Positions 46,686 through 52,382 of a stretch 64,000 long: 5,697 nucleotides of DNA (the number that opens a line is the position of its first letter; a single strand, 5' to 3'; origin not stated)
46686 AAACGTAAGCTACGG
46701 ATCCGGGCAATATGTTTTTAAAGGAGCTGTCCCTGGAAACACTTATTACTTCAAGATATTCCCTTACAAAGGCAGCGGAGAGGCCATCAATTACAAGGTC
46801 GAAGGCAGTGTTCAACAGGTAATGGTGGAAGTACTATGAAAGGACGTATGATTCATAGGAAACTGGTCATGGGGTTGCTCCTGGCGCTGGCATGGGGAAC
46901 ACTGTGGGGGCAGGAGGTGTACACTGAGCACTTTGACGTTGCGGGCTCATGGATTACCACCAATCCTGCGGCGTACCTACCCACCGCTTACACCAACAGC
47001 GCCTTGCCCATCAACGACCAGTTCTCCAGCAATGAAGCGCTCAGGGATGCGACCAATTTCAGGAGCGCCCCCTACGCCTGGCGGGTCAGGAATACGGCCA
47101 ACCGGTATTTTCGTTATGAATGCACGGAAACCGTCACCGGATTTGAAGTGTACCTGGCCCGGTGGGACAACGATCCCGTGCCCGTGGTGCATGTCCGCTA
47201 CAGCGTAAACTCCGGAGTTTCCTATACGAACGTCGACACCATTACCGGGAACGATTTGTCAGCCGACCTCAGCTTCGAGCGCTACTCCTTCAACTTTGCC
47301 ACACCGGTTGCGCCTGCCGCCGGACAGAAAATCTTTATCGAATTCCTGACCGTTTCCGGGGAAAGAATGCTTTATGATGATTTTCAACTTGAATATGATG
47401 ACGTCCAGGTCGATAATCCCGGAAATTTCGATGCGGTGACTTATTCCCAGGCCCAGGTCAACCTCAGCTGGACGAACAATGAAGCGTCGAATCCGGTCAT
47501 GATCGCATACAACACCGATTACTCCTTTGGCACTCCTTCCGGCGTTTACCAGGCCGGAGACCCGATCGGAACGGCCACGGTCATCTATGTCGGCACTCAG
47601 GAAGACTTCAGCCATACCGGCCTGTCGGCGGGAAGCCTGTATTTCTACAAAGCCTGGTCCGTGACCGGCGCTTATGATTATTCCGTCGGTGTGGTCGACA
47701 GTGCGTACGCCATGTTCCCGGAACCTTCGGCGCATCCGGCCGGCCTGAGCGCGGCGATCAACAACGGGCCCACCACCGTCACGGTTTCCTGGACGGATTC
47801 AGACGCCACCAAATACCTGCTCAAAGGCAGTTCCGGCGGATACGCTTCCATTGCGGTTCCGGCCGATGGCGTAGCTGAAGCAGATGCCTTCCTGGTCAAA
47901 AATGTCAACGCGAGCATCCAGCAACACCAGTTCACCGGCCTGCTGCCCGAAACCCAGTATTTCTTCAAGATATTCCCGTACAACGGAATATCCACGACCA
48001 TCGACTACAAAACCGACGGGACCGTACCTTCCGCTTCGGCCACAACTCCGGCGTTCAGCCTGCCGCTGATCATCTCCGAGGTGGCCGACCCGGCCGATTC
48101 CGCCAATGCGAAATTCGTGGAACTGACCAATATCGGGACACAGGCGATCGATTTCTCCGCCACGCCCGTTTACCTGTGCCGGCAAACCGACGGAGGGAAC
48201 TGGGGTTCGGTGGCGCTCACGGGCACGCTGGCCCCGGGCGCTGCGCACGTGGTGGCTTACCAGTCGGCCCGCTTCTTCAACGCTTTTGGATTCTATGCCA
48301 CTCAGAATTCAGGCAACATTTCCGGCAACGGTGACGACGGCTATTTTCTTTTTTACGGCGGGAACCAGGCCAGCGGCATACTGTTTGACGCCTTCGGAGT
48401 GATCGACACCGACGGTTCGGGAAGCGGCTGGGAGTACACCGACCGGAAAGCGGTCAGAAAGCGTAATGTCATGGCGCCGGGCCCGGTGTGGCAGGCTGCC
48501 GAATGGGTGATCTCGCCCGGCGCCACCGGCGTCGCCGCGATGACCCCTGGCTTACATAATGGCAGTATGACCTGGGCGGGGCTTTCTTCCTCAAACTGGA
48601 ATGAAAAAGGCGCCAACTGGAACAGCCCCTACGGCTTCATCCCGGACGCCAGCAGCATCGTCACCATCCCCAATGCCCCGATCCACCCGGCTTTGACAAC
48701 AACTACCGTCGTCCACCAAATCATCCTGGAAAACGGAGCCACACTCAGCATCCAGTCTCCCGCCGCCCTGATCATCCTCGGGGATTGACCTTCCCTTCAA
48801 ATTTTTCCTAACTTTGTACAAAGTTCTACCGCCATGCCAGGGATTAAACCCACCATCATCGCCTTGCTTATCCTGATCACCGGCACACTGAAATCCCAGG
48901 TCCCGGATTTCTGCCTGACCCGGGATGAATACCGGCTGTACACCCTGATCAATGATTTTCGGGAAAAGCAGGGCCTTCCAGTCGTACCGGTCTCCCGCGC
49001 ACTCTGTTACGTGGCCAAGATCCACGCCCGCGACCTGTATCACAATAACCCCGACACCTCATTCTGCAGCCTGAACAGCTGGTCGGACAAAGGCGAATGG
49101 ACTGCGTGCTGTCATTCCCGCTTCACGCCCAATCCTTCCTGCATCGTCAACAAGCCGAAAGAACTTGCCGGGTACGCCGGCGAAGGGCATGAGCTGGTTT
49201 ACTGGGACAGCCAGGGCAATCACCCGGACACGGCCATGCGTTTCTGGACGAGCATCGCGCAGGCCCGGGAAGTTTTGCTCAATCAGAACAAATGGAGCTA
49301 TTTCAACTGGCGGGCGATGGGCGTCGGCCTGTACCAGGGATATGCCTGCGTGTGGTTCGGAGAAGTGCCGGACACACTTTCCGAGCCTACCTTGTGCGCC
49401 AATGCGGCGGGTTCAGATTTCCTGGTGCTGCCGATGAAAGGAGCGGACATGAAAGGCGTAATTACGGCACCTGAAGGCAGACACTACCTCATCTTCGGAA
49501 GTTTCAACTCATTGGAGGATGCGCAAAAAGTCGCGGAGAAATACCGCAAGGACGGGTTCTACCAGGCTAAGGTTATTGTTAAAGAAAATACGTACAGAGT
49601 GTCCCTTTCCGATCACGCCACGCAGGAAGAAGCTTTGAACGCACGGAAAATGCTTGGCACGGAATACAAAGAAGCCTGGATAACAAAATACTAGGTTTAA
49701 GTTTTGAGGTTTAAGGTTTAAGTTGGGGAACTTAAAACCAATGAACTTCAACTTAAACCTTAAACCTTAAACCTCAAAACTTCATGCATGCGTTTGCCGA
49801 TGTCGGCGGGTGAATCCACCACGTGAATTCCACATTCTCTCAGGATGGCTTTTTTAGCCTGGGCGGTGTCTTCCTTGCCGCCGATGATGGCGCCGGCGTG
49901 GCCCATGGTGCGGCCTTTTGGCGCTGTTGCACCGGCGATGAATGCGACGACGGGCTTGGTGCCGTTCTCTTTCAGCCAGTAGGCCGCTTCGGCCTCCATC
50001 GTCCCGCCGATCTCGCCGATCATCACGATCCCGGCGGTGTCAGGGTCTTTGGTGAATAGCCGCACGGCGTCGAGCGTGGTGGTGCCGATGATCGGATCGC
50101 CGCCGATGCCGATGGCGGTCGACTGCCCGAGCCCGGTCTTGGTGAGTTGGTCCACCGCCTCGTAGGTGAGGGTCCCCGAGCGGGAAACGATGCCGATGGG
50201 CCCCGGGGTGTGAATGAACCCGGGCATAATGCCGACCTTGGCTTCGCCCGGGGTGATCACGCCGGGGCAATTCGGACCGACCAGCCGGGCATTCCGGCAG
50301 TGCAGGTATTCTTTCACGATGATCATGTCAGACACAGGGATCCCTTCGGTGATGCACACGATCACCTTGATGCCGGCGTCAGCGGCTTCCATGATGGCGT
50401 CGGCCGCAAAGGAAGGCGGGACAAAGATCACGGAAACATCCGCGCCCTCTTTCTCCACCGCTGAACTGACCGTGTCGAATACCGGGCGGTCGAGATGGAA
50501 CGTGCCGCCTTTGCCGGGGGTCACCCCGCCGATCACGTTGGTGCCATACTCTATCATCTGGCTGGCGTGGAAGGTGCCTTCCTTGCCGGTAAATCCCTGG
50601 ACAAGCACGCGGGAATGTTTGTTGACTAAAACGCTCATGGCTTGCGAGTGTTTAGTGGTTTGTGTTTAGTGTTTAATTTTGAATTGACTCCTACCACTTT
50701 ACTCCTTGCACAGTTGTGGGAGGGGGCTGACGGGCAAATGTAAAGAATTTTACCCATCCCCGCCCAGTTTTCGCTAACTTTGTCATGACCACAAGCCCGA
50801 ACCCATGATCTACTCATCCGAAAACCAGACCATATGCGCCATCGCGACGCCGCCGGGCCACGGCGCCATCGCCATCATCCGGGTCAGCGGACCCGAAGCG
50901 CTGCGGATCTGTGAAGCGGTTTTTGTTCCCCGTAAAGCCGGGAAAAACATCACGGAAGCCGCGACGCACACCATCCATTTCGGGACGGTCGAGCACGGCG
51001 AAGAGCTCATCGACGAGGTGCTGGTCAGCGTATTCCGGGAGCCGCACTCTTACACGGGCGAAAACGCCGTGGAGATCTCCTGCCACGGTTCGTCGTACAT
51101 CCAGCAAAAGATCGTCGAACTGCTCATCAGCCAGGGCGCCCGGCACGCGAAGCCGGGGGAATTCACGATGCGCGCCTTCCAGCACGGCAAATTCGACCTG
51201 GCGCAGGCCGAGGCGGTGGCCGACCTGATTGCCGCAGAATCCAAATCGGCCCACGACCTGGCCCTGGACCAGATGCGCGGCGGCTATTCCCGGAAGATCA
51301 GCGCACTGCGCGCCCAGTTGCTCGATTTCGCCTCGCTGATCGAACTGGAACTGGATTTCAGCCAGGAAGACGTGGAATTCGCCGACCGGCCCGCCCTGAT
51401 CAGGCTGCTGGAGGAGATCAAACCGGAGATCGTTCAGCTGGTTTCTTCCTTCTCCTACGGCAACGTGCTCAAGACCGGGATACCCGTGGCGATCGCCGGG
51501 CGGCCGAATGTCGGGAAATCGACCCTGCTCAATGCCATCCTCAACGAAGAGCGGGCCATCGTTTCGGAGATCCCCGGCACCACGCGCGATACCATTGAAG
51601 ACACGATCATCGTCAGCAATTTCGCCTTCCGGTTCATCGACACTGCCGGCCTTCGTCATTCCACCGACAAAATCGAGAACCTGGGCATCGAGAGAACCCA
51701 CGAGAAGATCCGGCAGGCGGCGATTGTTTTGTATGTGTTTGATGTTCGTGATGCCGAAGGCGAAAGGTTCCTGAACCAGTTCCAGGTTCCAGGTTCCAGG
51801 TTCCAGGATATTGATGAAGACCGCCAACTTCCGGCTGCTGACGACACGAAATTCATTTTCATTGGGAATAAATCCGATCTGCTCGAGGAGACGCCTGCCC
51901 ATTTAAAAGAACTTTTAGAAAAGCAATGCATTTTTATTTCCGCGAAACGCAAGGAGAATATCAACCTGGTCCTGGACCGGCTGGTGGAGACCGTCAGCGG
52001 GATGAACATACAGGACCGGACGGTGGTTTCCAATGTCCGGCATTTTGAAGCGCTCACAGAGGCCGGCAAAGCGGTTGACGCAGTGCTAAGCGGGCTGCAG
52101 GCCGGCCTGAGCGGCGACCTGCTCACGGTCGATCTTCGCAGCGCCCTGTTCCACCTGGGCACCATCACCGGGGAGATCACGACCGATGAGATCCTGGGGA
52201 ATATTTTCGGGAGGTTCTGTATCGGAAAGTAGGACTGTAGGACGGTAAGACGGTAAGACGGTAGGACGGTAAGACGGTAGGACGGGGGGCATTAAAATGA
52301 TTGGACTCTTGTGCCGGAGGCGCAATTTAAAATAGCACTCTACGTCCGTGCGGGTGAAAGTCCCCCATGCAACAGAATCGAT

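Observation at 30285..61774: Gene boundaries across the window are built from modular tandem 7-8 nt arrays, an architecture I cannot assign to a described element class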

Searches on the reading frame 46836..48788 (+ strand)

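Call 71: search_protein_families(library=pfam, proteins=[window:46836-48788:+], max_evalue=0.00001)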
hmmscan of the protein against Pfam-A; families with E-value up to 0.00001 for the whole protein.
window:46836-48788:+ (650 aa): 3 families
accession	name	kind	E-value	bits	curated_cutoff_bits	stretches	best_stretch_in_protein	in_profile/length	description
PF00041.27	fn3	-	2.3e-07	31.4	25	0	300-385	2-72/84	Fibronectin type III domain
PF16656.11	Pur_ac_phosph_N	-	7.2e-07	30.1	30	0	303-393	3-93/93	Purple acid Phosphatase, N-terminal domain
PF00932.25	LTD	-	7.7e-06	26.7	34.3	0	410-506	7-95/109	Lamin Tail Domain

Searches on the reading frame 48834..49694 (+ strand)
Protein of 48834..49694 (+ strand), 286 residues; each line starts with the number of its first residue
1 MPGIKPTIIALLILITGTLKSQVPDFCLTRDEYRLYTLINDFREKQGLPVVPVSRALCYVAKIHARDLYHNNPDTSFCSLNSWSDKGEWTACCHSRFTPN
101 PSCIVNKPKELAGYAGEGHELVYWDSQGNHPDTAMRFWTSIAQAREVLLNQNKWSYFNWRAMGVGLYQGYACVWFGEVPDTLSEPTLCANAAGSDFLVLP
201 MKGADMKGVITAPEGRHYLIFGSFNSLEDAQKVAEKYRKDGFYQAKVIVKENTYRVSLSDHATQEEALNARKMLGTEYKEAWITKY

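Call 20: search_protein_families(library=pfam, proteins=[window:48834-49694:+])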
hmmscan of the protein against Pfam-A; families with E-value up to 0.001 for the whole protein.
window:48834-49694:+ (286 aa): 1 family
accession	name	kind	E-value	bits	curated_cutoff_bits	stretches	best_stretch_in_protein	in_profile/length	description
PF05036.18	SPOR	-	2.4e-10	41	21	1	214-284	2-75/76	SPOR domain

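Call 36: find_encoding_contigs(protein=window:48834-49694:+, flank=3000, max_places=10)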
Protein window:48834-49694:+ (286 aa): 8 contigs read that carry it; 7 places shown.
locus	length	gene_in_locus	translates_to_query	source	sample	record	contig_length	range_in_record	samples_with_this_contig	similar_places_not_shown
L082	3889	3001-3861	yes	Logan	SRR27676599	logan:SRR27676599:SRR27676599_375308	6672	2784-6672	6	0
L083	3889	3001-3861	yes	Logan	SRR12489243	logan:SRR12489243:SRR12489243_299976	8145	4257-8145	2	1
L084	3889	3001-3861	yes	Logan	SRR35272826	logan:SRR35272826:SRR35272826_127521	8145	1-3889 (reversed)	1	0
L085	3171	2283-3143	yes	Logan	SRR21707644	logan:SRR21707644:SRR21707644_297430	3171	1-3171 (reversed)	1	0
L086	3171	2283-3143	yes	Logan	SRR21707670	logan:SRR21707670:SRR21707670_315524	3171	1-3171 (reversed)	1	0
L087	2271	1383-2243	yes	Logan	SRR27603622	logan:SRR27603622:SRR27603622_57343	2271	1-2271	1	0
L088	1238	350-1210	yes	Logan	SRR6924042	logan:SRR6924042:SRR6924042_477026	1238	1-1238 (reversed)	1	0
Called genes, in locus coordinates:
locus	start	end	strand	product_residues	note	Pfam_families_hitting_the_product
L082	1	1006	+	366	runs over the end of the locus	PF04231:Endonuclease_1, PF00041:fn3 (weak)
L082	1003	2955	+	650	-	PF16656:Pur_ac_phosph_N (faint), PF00041:fn3 (weak), PF00932:LTD (faint)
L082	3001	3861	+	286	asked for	PF05036:SPOR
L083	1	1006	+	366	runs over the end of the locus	PF04231:Endonuclease_1, PF00041:fn3 (faint)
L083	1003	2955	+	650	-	PF16656:Pur_ac_phosph_N (faint), PF00041:fn3 (weak), PF00932:LTD (faint)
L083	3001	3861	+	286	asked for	PF05036:SPOR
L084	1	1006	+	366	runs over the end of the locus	PF04231:Endonuclease_1, PF00041:fn3 (weak)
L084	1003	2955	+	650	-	PF16656:Pur_ac_phosph_N (faint), PF00041:fn3 (weak), PF00932:LTD (faint)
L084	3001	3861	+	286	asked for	PF05036:SPOR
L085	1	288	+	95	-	?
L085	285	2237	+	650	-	PF16656:Pur_ac_phosph_N (faint), PF00041:fn3 (weak), PF00932:LTD (faint)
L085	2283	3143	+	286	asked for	PF05036:SPOR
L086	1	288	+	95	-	?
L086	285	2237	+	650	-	PF16656:Pur_ac_phosph_N (faint), PF00041:fn3 (weak), PF00932:LTD (faint)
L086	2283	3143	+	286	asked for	PF05036:SPOR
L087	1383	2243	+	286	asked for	PF05036:SPOR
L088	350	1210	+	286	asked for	PF05036:SPOR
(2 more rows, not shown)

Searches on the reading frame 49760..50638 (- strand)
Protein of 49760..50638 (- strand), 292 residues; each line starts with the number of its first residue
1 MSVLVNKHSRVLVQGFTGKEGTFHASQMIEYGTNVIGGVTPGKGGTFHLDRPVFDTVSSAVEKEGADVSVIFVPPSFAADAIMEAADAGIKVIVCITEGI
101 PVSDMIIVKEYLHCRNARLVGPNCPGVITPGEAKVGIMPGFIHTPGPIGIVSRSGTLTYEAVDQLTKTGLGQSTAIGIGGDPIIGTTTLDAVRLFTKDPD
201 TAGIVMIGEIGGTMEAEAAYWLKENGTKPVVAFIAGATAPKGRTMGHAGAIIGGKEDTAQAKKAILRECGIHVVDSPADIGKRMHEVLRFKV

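Call 20: search_protein_families(library=pfam, proteins=[window:49760-50638:-])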
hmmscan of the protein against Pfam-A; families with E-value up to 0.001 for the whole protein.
window:49760-50638:- (292 aa): 4 families
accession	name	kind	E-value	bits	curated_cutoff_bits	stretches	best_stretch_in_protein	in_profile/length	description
PF02629.25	CoA_binding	-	1.3e-30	106.5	22.3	1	6-99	1-97/97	CoA binding domain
PF00549.24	Ligase_CoA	-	2.2e-23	83.2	24.5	1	151-267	1-123/128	CoA-ligase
PF13607.11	Succ_CoA_lig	-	9.6e-12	45.3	27.4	1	145-278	1-129/138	Succinyl-CoA ligase like flavodoxin domain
PF13380.12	CoA_binding_2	-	1e-06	29.6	22.8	1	19-129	14-115/116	CoA binding domain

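Call 73: find_encoding_contigs(protein=window:49760-50638:-, flank=3000, max_places=10)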
Protein window:49760-50638:- (292 aa): 7 contigs read that carry it; 6 places shown.
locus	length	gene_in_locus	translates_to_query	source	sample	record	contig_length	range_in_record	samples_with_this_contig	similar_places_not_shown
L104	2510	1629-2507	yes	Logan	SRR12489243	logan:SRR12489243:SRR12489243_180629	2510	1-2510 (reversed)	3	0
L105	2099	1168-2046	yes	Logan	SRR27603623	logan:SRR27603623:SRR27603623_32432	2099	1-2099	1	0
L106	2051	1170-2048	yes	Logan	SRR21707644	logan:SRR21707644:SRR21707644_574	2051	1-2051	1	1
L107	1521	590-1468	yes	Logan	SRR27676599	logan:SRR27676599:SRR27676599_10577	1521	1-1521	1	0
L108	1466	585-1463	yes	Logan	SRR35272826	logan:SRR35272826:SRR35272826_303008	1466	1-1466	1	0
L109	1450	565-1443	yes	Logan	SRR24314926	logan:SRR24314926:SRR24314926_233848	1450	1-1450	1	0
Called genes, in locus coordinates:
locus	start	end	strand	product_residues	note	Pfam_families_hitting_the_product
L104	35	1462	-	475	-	PF10396:TrmE_N, PF12631:MnmE_helical, PF00071:Ras (faint), PF01926:MMR_HSR1, PF02421:FeoB_N (weak)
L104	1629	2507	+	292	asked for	PF02629:CoA_binding, PF13380:CoA_binding_2 (weak), PF13607:Succ_CoA_lig, PF00549:Ligase_CoA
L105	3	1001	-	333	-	?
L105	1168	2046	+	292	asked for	PF02629:CoA_binding, PF13380:CoA_binding_2 (weak), PF13607:Succ_CoA_lig, PF00549:Ligase_CoA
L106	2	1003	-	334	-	?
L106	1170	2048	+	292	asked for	PF02629:CoA_binding, PF13380:CoA_binding_2 (weak), PF13607:Succ_CoA_lig, PF00549:Ligase_CoA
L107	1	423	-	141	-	?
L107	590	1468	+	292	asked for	PF02629:CoA_binding, PF13380:CoA_binding_2 (weak), PF13607:Succ_CoA_lig, PF00549:Ligase_CoA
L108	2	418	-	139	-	?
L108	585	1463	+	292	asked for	PF02629:CoA_binding, PF13380:CoA_binding_2 (weak), PF13607:Succ_CoA_lig, PF00549:Ligase_CoA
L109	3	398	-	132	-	?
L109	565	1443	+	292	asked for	PF02629:CoA_binding, PF13380:CoA_binding_2 (weak), PF13607:Succ_CoA_lig, PF00549:Ligase_CoA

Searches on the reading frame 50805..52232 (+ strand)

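Call 20: search_protein_families(library=pfam, proteins=[window:50805-52232:+])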
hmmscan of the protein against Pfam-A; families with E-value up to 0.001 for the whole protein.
window:50805-52232:+ (475 aa): 7 families
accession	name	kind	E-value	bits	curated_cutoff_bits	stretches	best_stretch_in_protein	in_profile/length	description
PF12631.12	MnmE_helical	-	6.1e-51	174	40.1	1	132-472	1-211/211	MnmE helical domain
PF10396.14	TrmE_N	-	3.4e-42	143.8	29.8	1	9-129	1-117/117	GTP-binding protein TrmE N-terminus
PF01926.29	MMR_HSR1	-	1.5e-24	86.7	21.9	1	228-316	2-87/113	50S ribosome-binding GTPase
PF02421.24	FeoB_N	-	8.7e-08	32.3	27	1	228-312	3-86/156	Ferrous iron transport protein B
PF00071.28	Ras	-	1.7e-05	24.9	21.6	1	229-397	3-160/162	Ras family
PF00350.29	Dynamin_N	-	8.9e-05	23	27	0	228-261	1-34/168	Dynamin family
PF01571.26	GCV_T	-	0.00037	20.3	25.6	0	20-114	136-215/255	Aminomethyltransferase folate-binding domain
